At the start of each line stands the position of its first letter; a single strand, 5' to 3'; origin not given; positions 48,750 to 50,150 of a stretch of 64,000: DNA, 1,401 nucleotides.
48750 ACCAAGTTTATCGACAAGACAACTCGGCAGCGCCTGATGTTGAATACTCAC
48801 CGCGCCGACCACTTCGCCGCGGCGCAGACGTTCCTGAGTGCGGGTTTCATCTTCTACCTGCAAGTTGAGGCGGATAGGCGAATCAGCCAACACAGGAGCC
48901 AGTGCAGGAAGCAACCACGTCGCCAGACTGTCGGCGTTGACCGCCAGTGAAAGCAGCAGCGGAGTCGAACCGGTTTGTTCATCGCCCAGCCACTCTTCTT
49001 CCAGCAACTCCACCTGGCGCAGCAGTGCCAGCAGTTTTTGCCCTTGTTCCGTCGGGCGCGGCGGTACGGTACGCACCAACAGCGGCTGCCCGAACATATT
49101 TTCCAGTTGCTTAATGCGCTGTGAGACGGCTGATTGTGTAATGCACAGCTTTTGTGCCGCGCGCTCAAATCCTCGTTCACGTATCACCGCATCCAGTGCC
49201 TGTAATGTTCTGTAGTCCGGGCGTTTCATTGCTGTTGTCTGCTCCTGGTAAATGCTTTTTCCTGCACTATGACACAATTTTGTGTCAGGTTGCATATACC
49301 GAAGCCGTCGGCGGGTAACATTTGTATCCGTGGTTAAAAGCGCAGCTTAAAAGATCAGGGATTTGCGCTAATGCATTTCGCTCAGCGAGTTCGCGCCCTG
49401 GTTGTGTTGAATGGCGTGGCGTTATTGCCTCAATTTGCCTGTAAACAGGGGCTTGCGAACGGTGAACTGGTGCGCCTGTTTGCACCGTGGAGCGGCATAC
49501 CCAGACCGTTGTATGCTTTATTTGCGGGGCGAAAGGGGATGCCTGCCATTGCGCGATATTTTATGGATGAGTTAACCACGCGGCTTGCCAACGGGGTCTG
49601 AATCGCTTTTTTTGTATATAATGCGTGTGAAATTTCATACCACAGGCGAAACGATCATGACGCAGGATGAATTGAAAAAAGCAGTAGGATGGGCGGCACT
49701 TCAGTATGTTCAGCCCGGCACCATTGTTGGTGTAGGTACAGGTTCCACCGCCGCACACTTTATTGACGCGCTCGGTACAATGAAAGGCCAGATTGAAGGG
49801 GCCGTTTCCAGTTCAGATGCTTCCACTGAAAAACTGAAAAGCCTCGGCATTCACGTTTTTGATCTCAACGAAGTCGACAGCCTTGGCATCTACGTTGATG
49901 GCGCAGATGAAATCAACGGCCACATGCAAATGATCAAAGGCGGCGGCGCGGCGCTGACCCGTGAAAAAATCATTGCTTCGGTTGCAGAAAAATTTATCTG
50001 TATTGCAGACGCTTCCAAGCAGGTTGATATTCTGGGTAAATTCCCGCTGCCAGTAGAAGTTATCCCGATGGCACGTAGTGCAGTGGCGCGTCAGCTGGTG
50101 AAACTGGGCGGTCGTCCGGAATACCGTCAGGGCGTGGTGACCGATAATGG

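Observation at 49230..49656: LysR-family gene remnant (yqfE-type) next to the intact LysR regulator argP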

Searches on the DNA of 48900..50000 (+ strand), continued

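Call 66: search_dna_similar(query=L007:1446-1585:+, collection=ecoli_genomes, mode=near, max_rows=60, rows=best)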
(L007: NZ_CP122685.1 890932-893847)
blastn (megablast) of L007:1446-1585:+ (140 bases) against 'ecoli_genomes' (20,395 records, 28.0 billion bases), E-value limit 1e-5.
Records with a match: 5444; places in all: 30225; records where one place covers at least 80% of the query: 52.
Genomes with a match: 5426 of 5426; with a place that covers at least 80% of the query: 52. Places per genome that has any: lowest 2, median 6, highest 10. On chromosomes: 30205 places; on plasmids: 20.
Best place of each record, by identity: >=99% 40; 95-99% 5389; 90-95% 15.
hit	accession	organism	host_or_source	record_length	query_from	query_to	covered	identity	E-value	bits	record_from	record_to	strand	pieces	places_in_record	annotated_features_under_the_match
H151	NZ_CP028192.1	Escherichia coli strain CFSAN018748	tissue and/or biological fluid swine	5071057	1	140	100%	100.0%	2e-66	259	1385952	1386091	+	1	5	hypothetical protein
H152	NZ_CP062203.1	Escherichia coli strain K_EC180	swine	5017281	1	140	100%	100.0%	2e-66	259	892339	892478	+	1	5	hypothetical protein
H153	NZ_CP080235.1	Escherichia coli O139:H1 strain W13-16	Sus scrofa scrofa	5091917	1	140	100%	100.0%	2e-66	259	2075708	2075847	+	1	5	hypothetical protein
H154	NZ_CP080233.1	Escherichia coli O139:H1 strain P15-25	Sus scrofa domesticus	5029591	1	140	100%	100.0%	2e-66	259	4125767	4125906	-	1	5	hypothetical protein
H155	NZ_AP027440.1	Escherichia coli strain EC556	Sus scrofa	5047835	1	140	100%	100.0%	2e-66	259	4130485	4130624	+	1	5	none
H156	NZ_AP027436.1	Escherichia coli strain EC571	Sus scrofa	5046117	1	140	100%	100.0%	2e-66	259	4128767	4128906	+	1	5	none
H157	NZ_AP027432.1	Escherichia coli strain EC581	Sus scrofa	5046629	1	140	100%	100.0%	2e-66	259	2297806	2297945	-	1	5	hypothetical protein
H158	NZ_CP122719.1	Escherichia coli strain ETEC1748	Sus scrofa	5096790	1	140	100%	100.0%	2e-66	259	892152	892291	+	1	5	hypothetical protein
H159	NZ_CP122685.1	Escherichia coli strain ETEC4067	Sus scrofa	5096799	1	140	100%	100.0%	2e-66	259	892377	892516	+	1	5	hypothetical protein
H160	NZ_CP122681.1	Escherichia coli strain ETEC4068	Sus scrofa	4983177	1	140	100%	100.0%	2e-66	259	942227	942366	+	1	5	hypothetical protein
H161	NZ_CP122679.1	Escherichia coli strain ETEC4069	Sus scrofa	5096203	1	140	100%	100.0%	2e-66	259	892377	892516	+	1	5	hypothetical protein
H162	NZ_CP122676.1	Escherichia coli strain ETEC4070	Sus scrofa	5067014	1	140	100%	100.0%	2e-66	259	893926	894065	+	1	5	hypothetical protein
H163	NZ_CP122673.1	Escherichia coli strain ETEC4071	Sus scrofa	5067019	1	140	100%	100.0%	2e-66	259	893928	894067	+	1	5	hypothetical protein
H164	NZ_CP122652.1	Escherichia coli strain ETEC4075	Sus scrofa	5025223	1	140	100%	100.0%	2e-66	259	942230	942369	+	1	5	hypothetical protein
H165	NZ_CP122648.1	Escherichia coli strain ETEC4077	Sus scrofa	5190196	1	140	100%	100.0%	2e-66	259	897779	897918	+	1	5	hypothetical protein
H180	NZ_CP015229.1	Escherichia coli strain 06-00048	alfalfa sprout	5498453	1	140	100%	98.6%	5e-63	248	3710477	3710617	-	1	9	none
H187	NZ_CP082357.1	Escherichia coli strain VCSW7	Top soil and leaf litter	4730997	1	136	97%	98.5%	8e-61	241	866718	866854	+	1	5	LysR family transcriptional regulator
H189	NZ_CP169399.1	Escherichia coli strain MFDS1022581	Animal source foods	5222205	2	140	99%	95.0%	4e-54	219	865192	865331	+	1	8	none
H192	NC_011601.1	Escherichia coli O127:H6 str. E2348/69 strain E2348/69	-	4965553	1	136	97%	97.1%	2e-57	230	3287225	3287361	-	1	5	LysR substrate-binding domain-containing protein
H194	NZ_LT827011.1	Escherichia coli O127:H6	Homo sapiens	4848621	1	136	97%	97.1%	2e-57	230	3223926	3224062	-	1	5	LysR substrate-binding domain-containing protein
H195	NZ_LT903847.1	Escherichia coli O127:H6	Homo sapiens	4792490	1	136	97%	97.1%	2e-57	230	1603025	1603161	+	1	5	LysR substrate-binding domain-containing protein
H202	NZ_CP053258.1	Escherichia coli strain GF4-3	Guinea fowl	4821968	1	140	100%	92.9%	1e-49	204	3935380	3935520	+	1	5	LysR family transcriptional regulator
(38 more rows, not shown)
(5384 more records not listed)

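Call 67: get_annotated_region(hit=H189, flank=400)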
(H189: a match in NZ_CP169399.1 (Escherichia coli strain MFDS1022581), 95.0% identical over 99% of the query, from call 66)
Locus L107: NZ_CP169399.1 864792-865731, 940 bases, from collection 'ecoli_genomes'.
description: Escherichia coli strain MFDS1022581 chromosome, complete genome
organism: Escherichia coli strain MFDS1022581 (NCBI taxid 562)
replicon: chromosome; assembly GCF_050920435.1
host: -; source: Animal source foods; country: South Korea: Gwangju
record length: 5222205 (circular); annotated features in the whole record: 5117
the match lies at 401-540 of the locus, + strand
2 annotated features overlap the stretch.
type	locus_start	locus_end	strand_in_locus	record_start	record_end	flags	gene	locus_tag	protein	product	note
CDS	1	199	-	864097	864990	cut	argP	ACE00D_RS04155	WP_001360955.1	DNA-binding transcriptional regulator ArgP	-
CDS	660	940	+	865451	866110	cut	rpiA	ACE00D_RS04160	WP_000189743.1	ribose-5-phosphate isomerase RpiA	-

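Call 68: get_annotated_region(hit=H202, flank=400)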
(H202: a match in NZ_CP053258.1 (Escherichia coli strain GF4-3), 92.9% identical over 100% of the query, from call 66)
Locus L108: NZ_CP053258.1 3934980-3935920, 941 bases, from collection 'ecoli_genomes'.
description: Escherichia coli strain GF4-3 chromosome, complete genome
organism: Escherichia coli strain GF4-3 (NCBI taxid 562)
replicon: chromosome; assembly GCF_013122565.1
host: Guinea fowl; source: Caecum; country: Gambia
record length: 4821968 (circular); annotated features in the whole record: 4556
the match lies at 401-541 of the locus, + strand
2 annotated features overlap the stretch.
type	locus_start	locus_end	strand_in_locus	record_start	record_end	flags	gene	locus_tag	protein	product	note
CDS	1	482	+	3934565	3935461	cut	-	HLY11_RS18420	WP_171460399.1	LysR family transcriptional regulator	-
CDS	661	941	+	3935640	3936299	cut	rpiA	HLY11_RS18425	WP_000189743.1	ribose-5-phosphate isomerase RpiA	-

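Call 69: get_annotated_region(hit=H187, flank=400)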
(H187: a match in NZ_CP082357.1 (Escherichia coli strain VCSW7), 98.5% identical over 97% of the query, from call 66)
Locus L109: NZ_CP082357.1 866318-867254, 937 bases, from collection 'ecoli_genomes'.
description: Escherichia coli strain VCSW7 chromosome, complete genome
organism: Escherichia coli strain VCSW7 (NCBI taxid 562)
replicon: chromosome; assembly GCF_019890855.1
host: -; source: Top soil and leaf litter; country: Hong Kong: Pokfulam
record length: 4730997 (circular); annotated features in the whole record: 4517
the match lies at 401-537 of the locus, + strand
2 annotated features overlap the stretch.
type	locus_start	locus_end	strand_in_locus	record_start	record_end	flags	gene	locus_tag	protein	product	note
CDS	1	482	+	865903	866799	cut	-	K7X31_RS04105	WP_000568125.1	LysR family transcriptional regulator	-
CDS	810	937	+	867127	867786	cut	rpiA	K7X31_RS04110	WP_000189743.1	ribose-5-phosphate isomerase RpiA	-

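Call 70: get_annotated_region(hit=H180, flank=400)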
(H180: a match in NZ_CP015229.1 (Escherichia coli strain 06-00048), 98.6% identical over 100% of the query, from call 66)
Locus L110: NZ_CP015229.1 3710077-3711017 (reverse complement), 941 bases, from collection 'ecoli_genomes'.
description: Escherichia coli strain 06-00048 chromosome, complete genome
organism: Escherichia coli strain 06-00048 (NCBI taxid 562)
replicon: chromosome; assembly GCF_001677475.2
host: -; source: alfalfa sprout; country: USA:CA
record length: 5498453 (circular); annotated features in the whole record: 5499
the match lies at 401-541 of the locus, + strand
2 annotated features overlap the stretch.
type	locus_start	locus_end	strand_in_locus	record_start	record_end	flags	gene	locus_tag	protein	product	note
CDS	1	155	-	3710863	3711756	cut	argP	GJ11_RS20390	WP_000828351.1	DNA-binding transcriptional regulator ArgP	-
CDS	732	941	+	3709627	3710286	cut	rpiA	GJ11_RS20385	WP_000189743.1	ribose-5-phosphate isomerase RpiA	-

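Call 78: search_dna_similar(query=L006:1321-1400:+, collection=ecoli_genomes, mode=near, max_rows=12, rows=spread)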
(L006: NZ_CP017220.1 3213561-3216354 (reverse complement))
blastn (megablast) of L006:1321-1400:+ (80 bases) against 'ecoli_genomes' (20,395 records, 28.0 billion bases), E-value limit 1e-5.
Records with a match: 756; places in all: 756; records where one place covers at least 80% of the query: 736.
Genomes with a match: 756 of 5426; with a place that covers at least 80% of the query: 736. Places per genome that has any: lowest 1, median 1, highest 1. On chromosomes: 756 places; on plasmids: 0.
Best place of each record, by identity: >=99% 418; 95-99% 338.
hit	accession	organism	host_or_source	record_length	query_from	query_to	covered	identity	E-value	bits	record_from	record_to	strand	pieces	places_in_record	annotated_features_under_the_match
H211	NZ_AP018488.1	Escherichia coli O157:H7 strain PV15-279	Homo sapiens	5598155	1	80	100%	100.0%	2e-33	148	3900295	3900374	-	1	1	none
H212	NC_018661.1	Escherichia coli O104:H4 str. 2009EL-2071 strain 2009EL-2071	Stool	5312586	1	80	100%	100.0%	2e-33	148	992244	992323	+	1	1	none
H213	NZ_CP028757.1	Escherichia coli strain A17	Otter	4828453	1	80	100%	100.0%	2e-33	148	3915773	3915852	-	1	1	none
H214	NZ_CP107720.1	Escherichia coli strain 2021CK-01361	Homo sapiens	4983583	1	80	100%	100.0%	2e-33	148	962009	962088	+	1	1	none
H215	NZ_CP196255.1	Escherichia coli strain ECE313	Homo sapiens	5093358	1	80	100%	100.0%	2e-33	148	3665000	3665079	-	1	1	none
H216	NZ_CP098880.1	Escherichia coli strain CUVET19-1993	Canis lupus familiaris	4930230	1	80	100%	100.0%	2e-33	148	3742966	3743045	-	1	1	none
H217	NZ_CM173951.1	Escherichia coli strain E66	Homo sapiens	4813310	1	80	100%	100.0%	2e-33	148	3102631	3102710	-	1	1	hypothetical protein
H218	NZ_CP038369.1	Escherichia coli O157:H7 strain F6321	beef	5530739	1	80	100%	98.8%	1e-31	143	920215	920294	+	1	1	none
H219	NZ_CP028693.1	Escherichia coli strain 108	cattle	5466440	1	80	100%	98.8%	1e-31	143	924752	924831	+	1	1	none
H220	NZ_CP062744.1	Escherichia coli O157:H7 strain Z1615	Bovine Faeces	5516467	1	80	100%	98.8%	1e-31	143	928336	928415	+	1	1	none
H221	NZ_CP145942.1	Escherichia coli PA11 strain PA11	-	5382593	1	80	100%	98.8%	1e-31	143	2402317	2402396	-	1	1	none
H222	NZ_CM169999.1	Escherichia coli strain N96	Tibetan Pig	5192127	1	52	65%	96.2%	2e-14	86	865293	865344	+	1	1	none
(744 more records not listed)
